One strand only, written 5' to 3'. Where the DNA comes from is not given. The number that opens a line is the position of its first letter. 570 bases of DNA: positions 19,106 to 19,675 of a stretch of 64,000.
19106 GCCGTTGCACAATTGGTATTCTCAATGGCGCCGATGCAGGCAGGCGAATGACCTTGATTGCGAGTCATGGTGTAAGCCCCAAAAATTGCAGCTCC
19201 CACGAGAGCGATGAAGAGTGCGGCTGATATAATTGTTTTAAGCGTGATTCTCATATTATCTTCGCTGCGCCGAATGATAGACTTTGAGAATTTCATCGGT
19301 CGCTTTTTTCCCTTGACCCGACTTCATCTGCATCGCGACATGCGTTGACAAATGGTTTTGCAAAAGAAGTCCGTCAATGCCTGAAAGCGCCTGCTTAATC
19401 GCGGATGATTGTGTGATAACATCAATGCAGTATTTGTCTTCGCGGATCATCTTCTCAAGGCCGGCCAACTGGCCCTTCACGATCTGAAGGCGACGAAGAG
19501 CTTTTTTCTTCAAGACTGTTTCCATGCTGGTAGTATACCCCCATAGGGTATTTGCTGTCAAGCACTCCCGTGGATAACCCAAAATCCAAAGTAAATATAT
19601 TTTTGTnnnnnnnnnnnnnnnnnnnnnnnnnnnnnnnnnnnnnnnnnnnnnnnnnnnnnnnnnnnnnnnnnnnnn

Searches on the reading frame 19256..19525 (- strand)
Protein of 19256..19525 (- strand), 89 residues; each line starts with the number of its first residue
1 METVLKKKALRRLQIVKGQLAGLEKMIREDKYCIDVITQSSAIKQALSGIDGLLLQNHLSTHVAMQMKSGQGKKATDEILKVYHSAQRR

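Call 8: search_protein_families(library=pfam, proteins=[window:19256-19525:-], max_evalue=0.01)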
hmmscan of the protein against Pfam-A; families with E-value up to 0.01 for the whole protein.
window:19256-19525:- (89 aa): 1 family
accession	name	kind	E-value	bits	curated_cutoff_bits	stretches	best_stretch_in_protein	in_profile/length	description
PF02583.22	Trns_repr_metal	-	1.6e-22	80.1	22.8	1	6-83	2-76/78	Metal-sensitive transcriptional repressor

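Call 11: find_homologous_proteins(query=window:19256-19525:-, max_evalue=0.00001)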
Query window:19256-19525:- (89 aa): 224 proteins with E <= 0.00001 among 226 candidates; the best 120 are listed.
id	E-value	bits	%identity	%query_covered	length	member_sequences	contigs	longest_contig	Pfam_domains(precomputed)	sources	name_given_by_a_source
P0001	3.2e-48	179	100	100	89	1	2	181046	PF02583.23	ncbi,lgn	-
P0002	1.0e-38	148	83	100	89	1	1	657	PF02583.23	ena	-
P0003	1.3e-38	148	81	100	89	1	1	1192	PF02583.23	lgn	-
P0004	2.1e-38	147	84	100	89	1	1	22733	PF02583.23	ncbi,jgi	-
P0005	2.7e-38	147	80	100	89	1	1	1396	PF02583.23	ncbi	-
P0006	3.0e-38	147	83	100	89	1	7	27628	PF02583.23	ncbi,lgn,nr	ncbi:MAG: metal-sensing transcriptional repressor [Candidatus Liptonbacteria bacterium]|nr:metal-sen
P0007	4.2e-38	146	83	100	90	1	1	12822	PF02583.23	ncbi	-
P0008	5.5e-38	146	82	100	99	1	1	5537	PF02583.23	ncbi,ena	-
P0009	5.9e-38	146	82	100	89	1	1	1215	PF02583.23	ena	-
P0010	8.4e-38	145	83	100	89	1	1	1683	PF02583.23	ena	-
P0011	1.3e-37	145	82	100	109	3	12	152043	PF02583.23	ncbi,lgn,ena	-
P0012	4.1e-37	143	80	100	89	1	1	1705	PF02583.23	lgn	-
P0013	4.1e-37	143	80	100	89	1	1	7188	PF02583.23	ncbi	-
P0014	4.3e-37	143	78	100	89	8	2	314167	PF02583.23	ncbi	-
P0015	8.6e-37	142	80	100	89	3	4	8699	PF02583.23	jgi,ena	-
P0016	1.5e-36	141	80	100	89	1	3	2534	PF02583.23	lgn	-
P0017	1.5e-36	141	83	94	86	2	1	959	PF02583.23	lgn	-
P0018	1.7e-36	141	79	100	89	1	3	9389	PF02583.23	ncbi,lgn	-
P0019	1.9e-36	141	81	100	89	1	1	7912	PF02583.23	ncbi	-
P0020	2.6e-36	141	78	100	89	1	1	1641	PF02583.23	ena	-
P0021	1.2e-35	139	78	100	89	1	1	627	PF02583.23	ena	-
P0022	1.8e-35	138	76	99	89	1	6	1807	PF02583.23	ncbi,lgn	-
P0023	2.5e-35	138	79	100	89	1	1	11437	PF02583.23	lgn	-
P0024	7.3e-35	136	76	100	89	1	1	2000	PF02583.23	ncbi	-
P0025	8.7e-35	136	78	99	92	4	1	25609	PF02583.23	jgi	jgi:CsoR family transcriptional regulator, copper-sensing transcriptional repressor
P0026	1.6e-34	135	76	99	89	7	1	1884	PF02583.23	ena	-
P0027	2.5e-34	134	72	100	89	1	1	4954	PF02583.23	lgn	-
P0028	6.6e-34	133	76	100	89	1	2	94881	PF02583.23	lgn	-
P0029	8.9e-34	133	73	99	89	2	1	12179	PF02583.23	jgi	jgi:DNA-binding FrmR family transcriptional regulator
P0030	9.1e-34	133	78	100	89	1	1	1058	PF02583.23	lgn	-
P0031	1.0e-33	133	73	100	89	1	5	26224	PF02583.23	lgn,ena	-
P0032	1.0e-33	132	78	93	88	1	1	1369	PF02583.23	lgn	-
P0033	1.3e-33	132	77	93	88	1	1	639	PF02583.23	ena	-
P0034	1.3e-33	132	72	100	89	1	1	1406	PF02583.23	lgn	-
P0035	1.7e-33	132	72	100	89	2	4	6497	PF02583.23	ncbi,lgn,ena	-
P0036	1.8e-33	132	74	100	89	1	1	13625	PF02583.23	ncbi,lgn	-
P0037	2.0e-33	132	79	90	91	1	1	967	PF02583.23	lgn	-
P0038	2.1e-33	132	78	93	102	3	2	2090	PF02583.23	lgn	-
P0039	2.1e-33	131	78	93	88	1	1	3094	PF02583.23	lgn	-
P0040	2.5e-33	131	71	100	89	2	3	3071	PF02583.23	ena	-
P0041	2.6e-33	131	73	100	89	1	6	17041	PF02583.23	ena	-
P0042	4.9e-33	130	74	100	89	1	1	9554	PF02583.23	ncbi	-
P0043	5.7e-33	130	77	93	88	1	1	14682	PF02583.23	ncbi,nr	ncbi:MAG: metal-sensing transcriptional repressor [bacterium]|nr:metal-sensing transcriptional repre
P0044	6.0e-33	130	73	100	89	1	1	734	PF02583.23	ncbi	-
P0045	9.6e-33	129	81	89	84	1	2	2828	PF02583.23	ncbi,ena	-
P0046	1.7e-32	129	70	100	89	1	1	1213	PF02583.23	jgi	jgi:CsoR family transcriptional regulator, copper-sensing transcriptional repressor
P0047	1.7e-32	129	73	100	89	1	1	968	PF02583.23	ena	-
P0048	2.2e-32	128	77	93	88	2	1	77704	PF02583.23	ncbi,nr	ncbi:MAG: metal-sensing transcriptional repressor [Candidatus Liptonbacteria bacterium]|nr:metal-sen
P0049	2.4e-32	128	76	93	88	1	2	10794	PF02583.23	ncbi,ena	-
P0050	2.7e-32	128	75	93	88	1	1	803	PF02583.23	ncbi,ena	-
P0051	2.8e-32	128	78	93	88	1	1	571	PF02583.23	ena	-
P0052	2.9e-32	128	78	93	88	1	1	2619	PF02583.23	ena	-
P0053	3.0e-32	128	76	93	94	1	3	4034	PF02583.23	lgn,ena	-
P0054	3.1e-32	128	76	93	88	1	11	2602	PF02583.23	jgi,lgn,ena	-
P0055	3.5e-32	128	76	93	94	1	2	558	PF02583.23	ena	-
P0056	3.9e-32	127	76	93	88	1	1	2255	PF02583.23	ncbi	-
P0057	3.9e-32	127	70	100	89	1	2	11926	PF02583.23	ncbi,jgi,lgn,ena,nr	ncbi:MAG TPA: metal-sensing transcriptional repressor [Candidatus Paceibacterota bacterium]|nr:metal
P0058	5.1e-32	127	75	93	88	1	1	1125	PF02583.23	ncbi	-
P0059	7.9e-32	127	73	93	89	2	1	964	PF02583.23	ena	-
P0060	1.0e-31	126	69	99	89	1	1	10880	PF02583.23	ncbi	-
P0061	1.4e-31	126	71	100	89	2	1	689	PF02583.23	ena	-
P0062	1.6e-31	126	77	92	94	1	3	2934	PF02583.23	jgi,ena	-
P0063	2.2e-31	125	77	93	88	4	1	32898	PF02583.23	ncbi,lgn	-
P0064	2.2e-31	125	75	93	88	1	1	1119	PF02583.23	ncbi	-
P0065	4.8e-31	124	78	92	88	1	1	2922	PF02583.23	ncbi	-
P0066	5.8e-31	124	71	100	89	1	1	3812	PF02583.23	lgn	-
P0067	6.6e-31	124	67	100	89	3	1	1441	PF02583.23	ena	-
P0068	6.8e-31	124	78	92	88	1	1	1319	PF02583.23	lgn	-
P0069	7.0e-31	123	72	93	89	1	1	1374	PF02583.23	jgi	jgi:CsoR family transcriptional regulator, copper-sensing transcriptional repressor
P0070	7.2e-31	123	68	99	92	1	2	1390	PF02583.23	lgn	-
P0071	8.4e-31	123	67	100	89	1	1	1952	PF02583.23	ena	-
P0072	9.1e-31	123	65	100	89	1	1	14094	PF02583.23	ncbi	-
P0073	1.3e-30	123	67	100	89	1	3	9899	PF02583.23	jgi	jgi:DNA-binding FrmR family transcriptional regulator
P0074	2.0e-30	122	76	92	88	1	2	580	PF02583.23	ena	-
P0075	2.9e-30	122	73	93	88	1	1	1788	PF02583.23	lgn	-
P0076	3.0e-30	121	67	94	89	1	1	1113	PF02583.23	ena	-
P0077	3.8e-30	121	65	100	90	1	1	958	PF02583.23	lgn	-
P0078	4.0e-30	121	74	92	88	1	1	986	PF02583.23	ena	-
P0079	5.1e-30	121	68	94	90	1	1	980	PF02583.23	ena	-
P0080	5.3e-30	121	69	100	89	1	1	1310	PF02583.23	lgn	-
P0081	9.3e-30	120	65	100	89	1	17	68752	PF02583.23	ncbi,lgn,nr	ncbi:MAG: metal-sensing transcriptional repressor [Candidatus Liptonbacteria bacterium]|nr:metal-sen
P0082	1.4e-29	119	73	93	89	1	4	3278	PF02583.23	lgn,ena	-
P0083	1.7e-29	119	72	93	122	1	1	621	PF02583.23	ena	-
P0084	3.1e-29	118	65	99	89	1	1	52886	PF02583.23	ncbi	-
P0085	3.2e-29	118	65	94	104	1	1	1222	PF02583.23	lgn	-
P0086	5.2e-29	118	72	92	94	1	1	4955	PF02583.23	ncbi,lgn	-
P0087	1.3e-28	116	73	92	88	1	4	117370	PF02583.23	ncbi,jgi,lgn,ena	-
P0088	1.5e-28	116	76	83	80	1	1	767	PF02583.23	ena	-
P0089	1.9e-28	116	63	100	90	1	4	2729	PF02583.23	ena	-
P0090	3.1e-28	115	62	100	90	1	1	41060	PF02583.23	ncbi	ncbi:MAG: metal-sensitive transcriptional regulator [Patescibacteria group bacterium]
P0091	5.7e-28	114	63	99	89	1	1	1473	PF02583.23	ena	-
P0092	6.1e-28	114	61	100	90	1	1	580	PF02583.23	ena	-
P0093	6.4e-28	114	65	96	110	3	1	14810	PF02583.23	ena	-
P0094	6.5e-28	114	66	93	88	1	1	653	PF02583.23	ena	-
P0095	7.2e-28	114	67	93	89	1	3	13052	PF02583.23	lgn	-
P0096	9.6e-28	114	62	100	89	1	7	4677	PF02583.23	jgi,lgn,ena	-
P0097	1.1e-27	113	63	100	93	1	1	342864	PF02583.23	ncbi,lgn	-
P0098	1.3e-27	113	66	93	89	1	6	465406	PF02583.23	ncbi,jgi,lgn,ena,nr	ncbi:metal-sensitive transcriptional regulator [Patescibacteria group bacterium]|jgi:DNA-binding Frm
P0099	1.4e-27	113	61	100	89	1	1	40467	PF02583.23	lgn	-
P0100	1.5e-27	113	60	100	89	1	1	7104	PF02583.23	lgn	-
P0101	1.7e-27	113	60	100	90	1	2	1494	PF02583.23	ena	-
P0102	2.1e-27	112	60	100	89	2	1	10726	PF02583.23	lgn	-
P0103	2.3e-27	112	58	100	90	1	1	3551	PF02583.23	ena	-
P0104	2.9e-27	112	61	100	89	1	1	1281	PF02583.23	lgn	-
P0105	3.0e-27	112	58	100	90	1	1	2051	PF02583.23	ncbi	-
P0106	3.0e-27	112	63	100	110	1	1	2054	PF02583.23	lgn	-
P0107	3.1e-27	112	61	100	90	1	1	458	PF02583.23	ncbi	-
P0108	3.8e-27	112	63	100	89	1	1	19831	PF02583.23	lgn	-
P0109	6.1e-27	111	67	93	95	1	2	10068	PF02583.23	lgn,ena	-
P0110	6.6e-27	111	56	100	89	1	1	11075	PF02583.23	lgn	-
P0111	8.2e-27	111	66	93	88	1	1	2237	PF02583.23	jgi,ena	-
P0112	1.2e-26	110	65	93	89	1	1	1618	PF02583.23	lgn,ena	-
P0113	1.4e-26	110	62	96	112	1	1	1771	PF02583.23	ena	-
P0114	1.5e-26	110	61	100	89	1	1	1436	PF02583.23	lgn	-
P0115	2.1e-26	109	58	100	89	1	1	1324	PF02583.23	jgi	jgi:DNA-binding FrmR family transcriptional regulator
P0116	1.3e-25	107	56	100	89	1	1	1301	PF02583.23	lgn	-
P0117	3.2e-25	106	57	99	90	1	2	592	PF02583.23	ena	-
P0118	5.2e-25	105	83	72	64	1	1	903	PF02583.23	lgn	-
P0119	5.6e-25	105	56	100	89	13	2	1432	PF02583.23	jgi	jgi:Uncharacterized protein conserved in bacteria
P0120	7.8e-25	104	58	94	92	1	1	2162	PF02583.23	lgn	-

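Call 15: find_related_loci(query=A2, collection=genome_contigs, flank=10000)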
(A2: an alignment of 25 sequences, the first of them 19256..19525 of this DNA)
Query A2 (89 aa) in genome_contigs; peptide patterns used: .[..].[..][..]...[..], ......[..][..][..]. (x = any residue, [..] = any of these).
600 stretches matched a pattern (row limit reached: there are more); 597 encode a relative of the query (tblastn E <= 1e-3); the best 80 are kept; 80 distinct loci.
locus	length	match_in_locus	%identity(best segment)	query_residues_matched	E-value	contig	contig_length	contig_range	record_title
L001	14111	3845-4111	83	1-89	1e-44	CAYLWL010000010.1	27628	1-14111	MAG TPA_asm: uncultured Candidatus Saccharibacteria bacterium isolate binchicken_co227_1182 genome assembly, contig: NOD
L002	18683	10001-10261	69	1-87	1e-37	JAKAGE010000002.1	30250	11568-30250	MAG: bacterium isolate WY2.bin145 NODE_1970_length_30250_cov_1.362115, whole genome shotgun sequence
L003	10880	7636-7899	69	1-88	3e-37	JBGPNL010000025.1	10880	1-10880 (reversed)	MAG: Candidatus Paceibacteria bacterium isolate OBJ_0618_7090110_215 k141_3057517_length_10880_cov_8.0000, whole genome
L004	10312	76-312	68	5-83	1e-33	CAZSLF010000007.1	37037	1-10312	MAG TPA_asm: uncultured Candidatus Saccharibacteria bacterium isolate SRP286056_co1_598 genome assembly, contig: NODE_11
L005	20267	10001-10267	63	1-89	2e-33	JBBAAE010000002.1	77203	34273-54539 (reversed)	MAG: Candidatus Paceibacterota bacterium isolate SO_2017_GW3_33 scaffold_259_c1_OW296A_2017, whole genome shotgun sequen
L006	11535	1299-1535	68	5-83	2e-33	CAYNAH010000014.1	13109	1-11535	MAG TPA_asm: uncultured Candidatus Saccharibacteria bacterium isolate SRP342105_co1_464 genome assembly, contig: NODE_64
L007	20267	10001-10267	60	1-89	3e-33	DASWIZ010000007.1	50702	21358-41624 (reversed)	MAG TPA_asm: Candidatus Paceibacterota bacterium isolate SMAG_U2882 k141_1908040, whole genome shotgun sequence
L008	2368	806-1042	67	5-83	4e-33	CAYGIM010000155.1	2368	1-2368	MAG TPA_asm: uncultured Candidatus Peribacteria bacterium isolate ERP113451_co1_65 genome assembly, contig: NODE_79632_l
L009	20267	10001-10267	60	1-89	2e-32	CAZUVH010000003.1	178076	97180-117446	MAG TPA_asm: uncultured Candidatus Saccharibacteria bacterium isolate SRP287051_co2_176 genome assembly, contig: NODE_13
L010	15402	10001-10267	58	1-89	2e-32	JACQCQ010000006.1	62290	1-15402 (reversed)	MAG: Candidatus Sungiibacteriota bacterium isolate NC_groundwater_972_Pr1_S-0.2um_49_27 Montesol18-Sp2_coassembly_scaffo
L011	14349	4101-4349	64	1-83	2e-32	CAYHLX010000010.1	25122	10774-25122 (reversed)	MAG TPA_asm: uncultured Candidatus Saccharibacteria bacterium isolate ERP119705_co13_651 genome assembly, contig: NODE_2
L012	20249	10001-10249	61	1-83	2e-31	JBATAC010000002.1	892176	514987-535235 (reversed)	MAG: Candidatus Microsaccharimonas sp. isolate MFD10545_ilm_asm_bin1 k127_37395, whole genome shotgun sequence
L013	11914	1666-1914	61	1-83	4e-31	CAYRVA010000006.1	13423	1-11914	MAG TPA_asm: uncultured Candidatus Saccharibacteria bacterium isolate SRP093762_co1_28 genome assembly, contig: NODE_270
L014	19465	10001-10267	56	1-89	3e-31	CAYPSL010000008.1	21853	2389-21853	MAG TPA_asm: uncultured Candidatus Saccharibacteria bacterium isolate binchicken_co105_409 genome assembly, contig: NODE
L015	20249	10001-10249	60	1-83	3e-31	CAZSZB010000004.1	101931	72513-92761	MAG TPA_asm: uncultured Candidatus Saccharibacteria bacterium isolate binchicken_co173_41 genome assembly, contig: NODE_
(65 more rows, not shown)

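Call 18: find_encoding_contigs(protein=window:19256-19525:-, flank=3000, max_places=3)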
Protein window:19256-19525:- (89 aa): 2 contigs read that carry it; 2 places shown.
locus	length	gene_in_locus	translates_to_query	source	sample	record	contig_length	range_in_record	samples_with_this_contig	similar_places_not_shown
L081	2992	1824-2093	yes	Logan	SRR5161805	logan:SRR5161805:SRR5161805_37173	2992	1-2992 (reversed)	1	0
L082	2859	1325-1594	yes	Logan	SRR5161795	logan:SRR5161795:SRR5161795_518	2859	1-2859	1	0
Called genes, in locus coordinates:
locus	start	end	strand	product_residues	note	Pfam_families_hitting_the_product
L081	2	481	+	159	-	?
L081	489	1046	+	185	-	-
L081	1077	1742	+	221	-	-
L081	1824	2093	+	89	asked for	PF02583:Trns_repr_metal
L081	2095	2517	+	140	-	-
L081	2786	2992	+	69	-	?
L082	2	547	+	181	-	?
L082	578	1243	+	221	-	-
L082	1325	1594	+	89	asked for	PF02583:Trns_repr_metal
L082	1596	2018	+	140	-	-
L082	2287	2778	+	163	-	-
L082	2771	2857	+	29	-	?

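Call 20: search_solved_structures(query=window:19256-19525:-, max_evalue=0.01, show_alignments=5)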
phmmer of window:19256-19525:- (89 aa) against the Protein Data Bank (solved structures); distinct sequences matched with E-value up to 0.01: 10.
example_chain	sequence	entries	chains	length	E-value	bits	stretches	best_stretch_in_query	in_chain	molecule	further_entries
2hh7_A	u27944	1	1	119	1.8e-13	53.9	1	3-81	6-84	Hypothetical protein CsoR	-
4m1p_A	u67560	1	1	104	1e-12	51.5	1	9-82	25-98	Copper-sensitive operon repressor (CsoR)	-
4adz_A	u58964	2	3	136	1.2e-10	44.9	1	6-69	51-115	CSOR | COPPER SENSITIVE OPERON REPRESSOR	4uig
3aai_A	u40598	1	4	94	1.4e-10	44.7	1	5-81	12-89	Copper homeostasis operon regulatory protein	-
7mq1_A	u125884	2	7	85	2.4e-06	31.2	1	8-74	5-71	Copper-sensing transcriptional repressor csoR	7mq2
5fmn_A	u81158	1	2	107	5.3e-06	30.2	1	7-71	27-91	INRS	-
7mq3_A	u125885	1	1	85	6.3e-06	29.9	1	8-74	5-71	Copper-sensing transcriptional repressor csoR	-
6ahx_A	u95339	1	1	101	2.6e-05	28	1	5-85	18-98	Putative cytosolic protein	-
5lbm_A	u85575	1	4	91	2.7e-05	27.9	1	6-61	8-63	Transcriptional repressor FrmR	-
5lcy_A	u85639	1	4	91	3.5e-05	27.6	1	6-65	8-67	Frmr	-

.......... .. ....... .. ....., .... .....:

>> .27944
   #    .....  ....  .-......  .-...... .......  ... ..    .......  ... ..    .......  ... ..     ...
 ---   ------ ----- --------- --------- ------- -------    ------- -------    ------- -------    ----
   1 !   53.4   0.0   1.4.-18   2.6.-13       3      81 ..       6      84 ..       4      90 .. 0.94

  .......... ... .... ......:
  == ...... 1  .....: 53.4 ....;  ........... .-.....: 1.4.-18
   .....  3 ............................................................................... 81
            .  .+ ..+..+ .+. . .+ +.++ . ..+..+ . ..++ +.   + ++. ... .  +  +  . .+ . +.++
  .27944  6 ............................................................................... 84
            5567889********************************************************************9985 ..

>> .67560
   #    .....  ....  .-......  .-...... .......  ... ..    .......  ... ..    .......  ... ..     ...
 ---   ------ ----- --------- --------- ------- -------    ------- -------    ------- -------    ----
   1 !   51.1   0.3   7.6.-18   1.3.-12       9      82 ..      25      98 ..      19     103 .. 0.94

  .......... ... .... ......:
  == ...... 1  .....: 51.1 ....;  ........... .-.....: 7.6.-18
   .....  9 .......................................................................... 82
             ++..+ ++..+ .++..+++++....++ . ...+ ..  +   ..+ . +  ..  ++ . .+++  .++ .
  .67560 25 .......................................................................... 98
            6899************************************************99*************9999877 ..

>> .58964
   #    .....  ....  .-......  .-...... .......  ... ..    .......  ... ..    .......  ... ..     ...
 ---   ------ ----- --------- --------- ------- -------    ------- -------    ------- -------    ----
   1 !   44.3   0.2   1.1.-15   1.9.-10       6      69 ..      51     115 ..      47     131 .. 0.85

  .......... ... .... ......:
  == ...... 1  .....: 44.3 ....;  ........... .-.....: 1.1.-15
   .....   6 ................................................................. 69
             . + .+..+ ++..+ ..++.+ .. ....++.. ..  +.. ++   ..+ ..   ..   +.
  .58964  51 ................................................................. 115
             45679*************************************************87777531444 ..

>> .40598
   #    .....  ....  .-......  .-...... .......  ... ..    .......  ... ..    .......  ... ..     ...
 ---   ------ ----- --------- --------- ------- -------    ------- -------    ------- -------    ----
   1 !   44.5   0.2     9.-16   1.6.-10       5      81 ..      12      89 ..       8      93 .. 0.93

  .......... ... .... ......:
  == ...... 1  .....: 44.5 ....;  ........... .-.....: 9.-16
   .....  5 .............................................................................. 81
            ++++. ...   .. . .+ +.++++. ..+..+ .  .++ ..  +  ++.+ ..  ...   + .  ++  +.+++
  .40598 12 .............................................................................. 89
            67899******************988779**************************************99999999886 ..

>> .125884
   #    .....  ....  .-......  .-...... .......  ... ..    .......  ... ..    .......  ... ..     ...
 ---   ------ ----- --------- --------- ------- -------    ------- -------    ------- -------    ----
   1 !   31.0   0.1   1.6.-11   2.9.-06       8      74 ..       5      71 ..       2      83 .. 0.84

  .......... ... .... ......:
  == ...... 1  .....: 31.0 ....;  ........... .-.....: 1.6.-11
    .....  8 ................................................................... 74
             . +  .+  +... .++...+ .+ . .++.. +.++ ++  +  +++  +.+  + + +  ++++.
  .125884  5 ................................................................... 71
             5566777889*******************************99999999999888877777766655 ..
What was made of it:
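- On CsoR (Cu(I)-sensing branch of the CsoR/RcnR family): The best PDB hits are CsoRs 2hh7, 4m1p, 4adz and 3aai (call 20). Y32 and E78 align to Mtb Y35 and E81 (call 20).
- Closest known: Thermus thermophilus CsoR. Same: His replaces the second Cys of the metal site (C-H-H) at the aligned positions (call 20).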

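Call 21: search_protein_families(library=ncbifam, proteins=[window:19256-19525:-], max_evalue=0.001)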
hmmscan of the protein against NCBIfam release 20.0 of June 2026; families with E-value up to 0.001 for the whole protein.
window:19256-19525:- (89 aa): 3 families
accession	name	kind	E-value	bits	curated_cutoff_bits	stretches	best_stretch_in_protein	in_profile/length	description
NF052430.1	repress_RicR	exception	1.5e-16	60.8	175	1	6-76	8-77/93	copper-sensing transcriptional repressor RicR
NF011613.0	PRK15039.1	equivalog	2.5e-10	40.9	138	1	6-85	8-87/90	Ni(II)/Co(II)-binding transcriptional repressor RcnR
NF008464.0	PRK11352.1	equivalog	1.9e-09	37.8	133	1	6-83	8-86/91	formaldehyde-responsive transcriptional repressor FrmR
